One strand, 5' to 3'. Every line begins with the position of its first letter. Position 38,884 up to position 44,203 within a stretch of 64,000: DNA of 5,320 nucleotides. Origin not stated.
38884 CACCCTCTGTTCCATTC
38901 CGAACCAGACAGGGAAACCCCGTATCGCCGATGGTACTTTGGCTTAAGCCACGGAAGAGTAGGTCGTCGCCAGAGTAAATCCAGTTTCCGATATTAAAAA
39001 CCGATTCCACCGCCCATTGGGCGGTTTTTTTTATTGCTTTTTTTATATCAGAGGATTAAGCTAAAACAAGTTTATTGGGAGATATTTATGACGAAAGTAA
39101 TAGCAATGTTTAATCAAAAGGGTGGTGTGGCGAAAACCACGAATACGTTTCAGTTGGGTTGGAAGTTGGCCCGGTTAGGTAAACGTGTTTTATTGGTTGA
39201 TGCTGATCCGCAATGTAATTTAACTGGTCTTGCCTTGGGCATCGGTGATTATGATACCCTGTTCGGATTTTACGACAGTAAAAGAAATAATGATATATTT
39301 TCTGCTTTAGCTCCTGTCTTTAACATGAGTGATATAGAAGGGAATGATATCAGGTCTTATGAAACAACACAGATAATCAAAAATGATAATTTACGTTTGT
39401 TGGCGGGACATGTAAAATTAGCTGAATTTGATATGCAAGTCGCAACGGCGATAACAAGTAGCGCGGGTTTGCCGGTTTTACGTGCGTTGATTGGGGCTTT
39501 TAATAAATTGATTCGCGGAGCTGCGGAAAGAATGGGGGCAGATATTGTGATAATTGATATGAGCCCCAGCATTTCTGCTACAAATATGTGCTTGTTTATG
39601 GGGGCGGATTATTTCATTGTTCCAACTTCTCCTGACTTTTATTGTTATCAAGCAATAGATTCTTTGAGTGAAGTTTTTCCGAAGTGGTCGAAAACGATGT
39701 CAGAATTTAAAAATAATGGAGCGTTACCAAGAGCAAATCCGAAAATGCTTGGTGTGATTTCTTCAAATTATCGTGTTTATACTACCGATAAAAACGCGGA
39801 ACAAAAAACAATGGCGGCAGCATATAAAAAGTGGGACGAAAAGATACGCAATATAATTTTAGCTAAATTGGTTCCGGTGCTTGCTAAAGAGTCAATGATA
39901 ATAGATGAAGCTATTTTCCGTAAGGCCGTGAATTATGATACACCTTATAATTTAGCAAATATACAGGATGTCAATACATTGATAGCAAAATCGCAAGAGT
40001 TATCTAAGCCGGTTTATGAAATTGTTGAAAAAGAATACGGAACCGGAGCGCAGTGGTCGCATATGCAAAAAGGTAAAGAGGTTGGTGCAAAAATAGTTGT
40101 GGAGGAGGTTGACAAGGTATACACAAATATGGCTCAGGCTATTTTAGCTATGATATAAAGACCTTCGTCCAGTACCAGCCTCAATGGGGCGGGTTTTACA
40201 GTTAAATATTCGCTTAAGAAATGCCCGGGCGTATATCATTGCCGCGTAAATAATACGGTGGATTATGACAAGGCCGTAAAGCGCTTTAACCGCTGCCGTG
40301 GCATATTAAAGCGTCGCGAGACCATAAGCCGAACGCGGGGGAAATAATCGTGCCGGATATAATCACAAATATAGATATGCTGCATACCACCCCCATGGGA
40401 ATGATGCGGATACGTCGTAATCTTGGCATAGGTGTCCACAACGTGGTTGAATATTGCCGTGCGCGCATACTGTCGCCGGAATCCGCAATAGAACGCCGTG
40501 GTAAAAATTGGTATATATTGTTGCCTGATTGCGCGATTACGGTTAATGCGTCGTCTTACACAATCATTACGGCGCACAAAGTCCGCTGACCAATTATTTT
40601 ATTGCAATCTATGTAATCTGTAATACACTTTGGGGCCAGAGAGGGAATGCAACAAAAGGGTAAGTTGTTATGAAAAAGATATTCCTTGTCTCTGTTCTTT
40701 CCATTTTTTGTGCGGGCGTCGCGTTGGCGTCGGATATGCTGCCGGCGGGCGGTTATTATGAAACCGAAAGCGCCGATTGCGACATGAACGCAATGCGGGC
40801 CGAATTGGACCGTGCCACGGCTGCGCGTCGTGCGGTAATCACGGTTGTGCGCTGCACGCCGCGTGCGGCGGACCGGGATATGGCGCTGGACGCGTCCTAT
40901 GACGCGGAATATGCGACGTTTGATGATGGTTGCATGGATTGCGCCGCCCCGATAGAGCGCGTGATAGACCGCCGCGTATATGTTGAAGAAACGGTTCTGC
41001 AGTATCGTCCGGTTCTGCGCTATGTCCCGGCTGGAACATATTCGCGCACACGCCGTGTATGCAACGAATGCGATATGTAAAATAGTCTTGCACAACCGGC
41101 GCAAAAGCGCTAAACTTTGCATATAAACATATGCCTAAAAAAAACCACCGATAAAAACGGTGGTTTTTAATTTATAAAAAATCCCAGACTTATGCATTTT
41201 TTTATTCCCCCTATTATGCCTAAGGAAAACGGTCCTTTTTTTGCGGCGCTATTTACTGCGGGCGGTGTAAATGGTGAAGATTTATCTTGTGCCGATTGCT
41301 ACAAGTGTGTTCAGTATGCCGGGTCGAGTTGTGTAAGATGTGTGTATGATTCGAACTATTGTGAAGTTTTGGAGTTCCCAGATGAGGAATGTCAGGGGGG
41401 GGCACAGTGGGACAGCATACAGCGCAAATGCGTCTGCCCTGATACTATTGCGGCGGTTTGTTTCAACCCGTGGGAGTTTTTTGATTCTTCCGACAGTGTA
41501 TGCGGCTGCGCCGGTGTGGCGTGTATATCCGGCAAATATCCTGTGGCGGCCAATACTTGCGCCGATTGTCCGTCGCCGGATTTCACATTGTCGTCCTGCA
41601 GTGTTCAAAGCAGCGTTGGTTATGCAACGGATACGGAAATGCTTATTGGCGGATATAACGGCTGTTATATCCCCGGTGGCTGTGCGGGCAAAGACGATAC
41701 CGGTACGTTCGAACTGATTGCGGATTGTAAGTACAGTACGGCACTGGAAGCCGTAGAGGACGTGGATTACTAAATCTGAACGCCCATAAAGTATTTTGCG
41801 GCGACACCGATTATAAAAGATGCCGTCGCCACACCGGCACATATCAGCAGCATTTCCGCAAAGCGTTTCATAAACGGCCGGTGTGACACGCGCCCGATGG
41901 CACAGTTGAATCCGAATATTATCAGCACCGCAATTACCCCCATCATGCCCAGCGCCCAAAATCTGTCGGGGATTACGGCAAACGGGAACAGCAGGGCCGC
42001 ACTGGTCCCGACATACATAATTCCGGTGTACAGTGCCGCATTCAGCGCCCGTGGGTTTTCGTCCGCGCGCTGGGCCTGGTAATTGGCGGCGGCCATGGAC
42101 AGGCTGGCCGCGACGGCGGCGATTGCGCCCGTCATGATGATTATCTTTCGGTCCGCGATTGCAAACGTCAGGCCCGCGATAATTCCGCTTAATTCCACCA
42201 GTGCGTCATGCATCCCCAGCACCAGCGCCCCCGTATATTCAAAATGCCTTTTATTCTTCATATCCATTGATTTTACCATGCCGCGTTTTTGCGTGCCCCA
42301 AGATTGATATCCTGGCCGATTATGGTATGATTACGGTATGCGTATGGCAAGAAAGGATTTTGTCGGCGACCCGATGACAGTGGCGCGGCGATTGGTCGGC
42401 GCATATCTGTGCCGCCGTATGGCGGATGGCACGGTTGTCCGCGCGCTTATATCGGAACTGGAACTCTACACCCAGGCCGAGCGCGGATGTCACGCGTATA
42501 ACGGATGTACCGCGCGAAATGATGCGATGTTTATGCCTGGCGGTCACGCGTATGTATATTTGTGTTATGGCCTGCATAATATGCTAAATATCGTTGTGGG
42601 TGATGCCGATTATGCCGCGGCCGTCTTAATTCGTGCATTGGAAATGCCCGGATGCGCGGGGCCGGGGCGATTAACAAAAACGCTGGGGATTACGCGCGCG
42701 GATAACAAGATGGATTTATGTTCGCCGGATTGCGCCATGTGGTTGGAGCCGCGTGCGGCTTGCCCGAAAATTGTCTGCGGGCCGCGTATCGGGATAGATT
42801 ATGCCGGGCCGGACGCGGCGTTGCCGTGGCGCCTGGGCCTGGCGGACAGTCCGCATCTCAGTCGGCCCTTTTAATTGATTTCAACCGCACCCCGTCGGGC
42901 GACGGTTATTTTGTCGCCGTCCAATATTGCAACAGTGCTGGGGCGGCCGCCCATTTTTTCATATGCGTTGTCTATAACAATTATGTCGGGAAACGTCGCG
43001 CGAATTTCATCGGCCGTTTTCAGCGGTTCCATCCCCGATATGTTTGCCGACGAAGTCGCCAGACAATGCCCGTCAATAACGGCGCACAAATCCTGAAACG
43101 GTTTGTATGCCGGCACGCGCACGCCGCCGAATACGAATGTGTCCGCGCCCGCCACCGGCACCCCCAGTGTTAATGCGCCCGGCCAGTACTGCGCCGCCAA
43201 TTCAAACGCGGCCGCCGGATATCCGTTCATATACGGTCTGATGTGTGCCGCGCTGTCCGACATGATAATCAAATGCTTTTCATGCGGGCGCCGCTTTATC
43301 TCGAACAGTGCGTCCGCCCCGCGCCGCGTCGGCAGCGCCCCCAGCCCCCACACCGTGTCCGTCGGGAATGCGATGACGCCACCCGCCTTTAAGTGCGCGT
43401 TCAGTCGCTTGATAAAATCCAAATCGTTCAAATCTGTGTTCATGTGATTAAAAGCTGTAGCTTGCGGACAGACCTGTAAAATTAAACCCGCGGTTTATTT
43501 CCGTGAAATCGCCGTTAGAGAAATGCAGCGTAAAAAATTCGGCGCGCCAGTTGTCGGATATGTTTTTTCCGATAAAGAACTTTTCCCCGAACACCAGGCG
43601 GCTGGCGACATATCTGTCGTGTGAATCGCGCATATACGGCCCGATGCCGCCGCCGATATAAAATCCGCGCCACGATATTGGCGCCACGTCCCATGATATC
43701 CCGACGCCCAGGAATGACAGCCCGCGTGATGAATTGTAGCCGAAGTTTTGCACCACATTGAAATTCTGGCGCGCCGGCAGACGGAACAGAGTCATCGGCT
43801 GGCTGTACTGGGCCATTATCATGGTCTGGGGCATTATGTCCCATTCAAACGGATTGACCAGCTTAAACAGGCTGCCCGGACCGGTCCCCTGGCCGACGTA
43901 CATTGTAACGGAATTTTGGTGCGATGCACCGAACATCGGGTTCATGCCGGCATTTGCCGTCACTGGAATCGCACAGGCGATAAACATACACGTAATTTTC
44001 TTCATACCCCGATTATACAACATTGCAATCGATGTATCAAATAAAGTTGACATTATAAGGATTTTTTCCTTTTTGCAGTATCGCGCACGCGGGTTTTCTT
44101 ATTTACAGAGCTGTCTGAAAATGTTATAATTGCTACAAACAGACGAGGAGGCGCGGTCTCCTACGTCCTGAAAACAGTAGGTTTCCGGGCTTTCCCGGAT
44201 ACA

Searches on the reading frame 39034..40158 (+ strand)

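Call 66: search_protein_families(library=pfam, proteins=[window:39034-40158:+], max_evalue=0.0001)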
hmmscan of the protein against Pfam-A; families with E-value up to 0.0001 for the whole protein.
window:39034-40158:+ (374 aa): 5 families
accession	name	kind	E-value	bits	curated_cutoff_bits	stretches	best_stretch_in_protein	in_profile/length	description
PF13614.12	AAA_31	-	3.2e-30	105.8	27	1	20-221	1-170/177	AAA domain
PF01656.29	CbiA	-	1.9e-15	57.4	25.4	1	23-246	1-83/125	CobQ/CobB/MinD/ParA nucleotide binding domain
PF02374.21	ArsA_ATPase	-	7.1e-07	29.2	24.3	1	24-64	4-44/305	Anion-transporting ATPase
PF10609.15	ParA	-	1e-05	25.6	27.1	1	20-58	3-41/246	NUBPL iron-transfer P-loop NTPase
PF00142.24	Fer4_NifH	-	5.1e-05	23.3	25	0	24-77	4-56/271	4Fe-4S iron sulfur cluster binding proteins, NifH/frxC family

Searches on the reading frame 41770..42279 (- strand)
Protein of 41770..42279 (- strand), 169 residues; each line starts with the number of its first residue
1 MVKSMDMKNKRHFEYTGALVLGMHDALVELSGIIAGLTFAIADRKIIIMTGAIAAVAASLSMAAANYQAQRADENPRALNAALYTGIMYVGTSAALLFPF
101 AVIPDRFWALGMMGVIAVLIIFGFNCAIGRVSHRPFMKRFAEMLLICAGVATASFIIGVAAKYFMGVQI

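Call 78: search_protein_families(library=pfam, proteins=[window:41770-42279:-], max_evalue=0.001)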
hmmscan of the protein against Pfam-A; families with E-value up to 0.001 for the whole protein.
window:41770-42279:- (169 aa): 1 family
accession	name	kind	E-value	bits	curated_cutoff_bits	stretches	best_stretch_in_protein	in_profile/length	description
PF01988.24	VIT1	-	2.5e-13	50.8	28.1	2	18-73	3-59/214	VIT family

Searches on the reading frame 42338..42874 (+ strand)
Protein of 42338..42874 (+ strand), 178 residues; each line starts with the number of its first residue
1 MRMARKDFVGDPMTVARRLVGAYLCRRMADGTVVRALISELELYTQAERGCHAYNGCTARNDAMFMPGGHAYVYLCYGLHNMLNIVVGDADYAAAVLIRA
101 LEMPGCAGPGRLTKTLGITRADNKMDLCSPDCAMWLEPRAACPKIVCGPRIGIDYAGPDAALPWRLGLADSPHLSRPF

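Call 78: search_protein_families(library=pfam, proteins=[window:42338-42874:+], max_evalue=0.001)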
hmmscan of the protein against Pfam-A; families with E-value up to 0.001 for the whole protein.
window:42338-42874:+ (178 aa): 1 family
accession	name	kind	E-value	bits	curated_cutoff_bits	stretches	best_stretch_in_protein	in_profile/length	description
PF02245.21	Pur_DNA_glyco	-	9.4e-45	152.6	27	1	9-171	4-180/181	Methylpurine-DNA glycosylase (MPG)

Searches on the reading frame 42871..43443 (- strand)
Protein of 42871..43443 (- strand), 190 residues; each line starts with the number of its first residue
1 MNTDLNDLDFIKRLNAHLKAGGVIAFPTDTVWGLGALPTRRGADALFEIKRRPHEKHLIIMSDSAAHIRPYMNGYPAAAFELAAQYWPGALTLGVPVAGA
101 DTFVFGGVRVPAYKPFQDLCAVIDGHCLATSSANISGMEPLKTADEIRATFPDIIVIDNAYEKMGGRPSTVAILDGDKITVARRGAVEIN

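Call 78: search_protein_families(library=pfam, proteins=[window:42871-43443:-], max_evalue=0.001)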
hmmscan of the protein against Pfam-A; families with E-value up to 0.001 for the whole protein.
window:42871-43443:- (190 aa): 1 family
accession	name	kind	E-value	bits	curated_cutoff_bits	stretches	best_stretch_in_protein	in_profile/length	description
PF01300.24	Sua5_yciO_yrdC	-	2.8e-33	115.3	25.1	1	18-185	3-178/178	Telomere recombination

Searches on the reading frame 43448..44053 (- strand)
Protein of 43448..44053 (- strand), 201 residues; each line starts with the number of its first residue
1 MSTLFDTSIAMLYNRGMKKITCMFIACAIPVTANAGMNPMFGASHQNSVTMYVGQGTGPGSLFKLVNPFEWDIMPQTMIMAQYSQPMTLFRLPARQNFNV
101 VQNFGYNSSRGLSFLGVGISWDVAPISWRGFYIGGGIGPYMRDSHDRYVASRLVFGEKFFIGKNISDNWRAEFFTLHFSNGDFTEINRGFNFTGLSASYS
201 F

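Call 78: search_protein_families(library=pfam, proteins=[window:43448-44053:-], max_evalue=0.001)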
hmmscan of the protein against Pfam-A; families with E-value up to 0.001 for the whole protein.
window:43448-44053:- (201 aa): 1 family
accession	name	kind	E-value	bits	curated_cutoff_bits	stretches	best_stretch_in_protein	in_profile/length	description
PF09411.16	PagL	-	3.6e-10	40.5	23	1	111-200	41-136/136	Lipid A 3-O-deacylase (PagL)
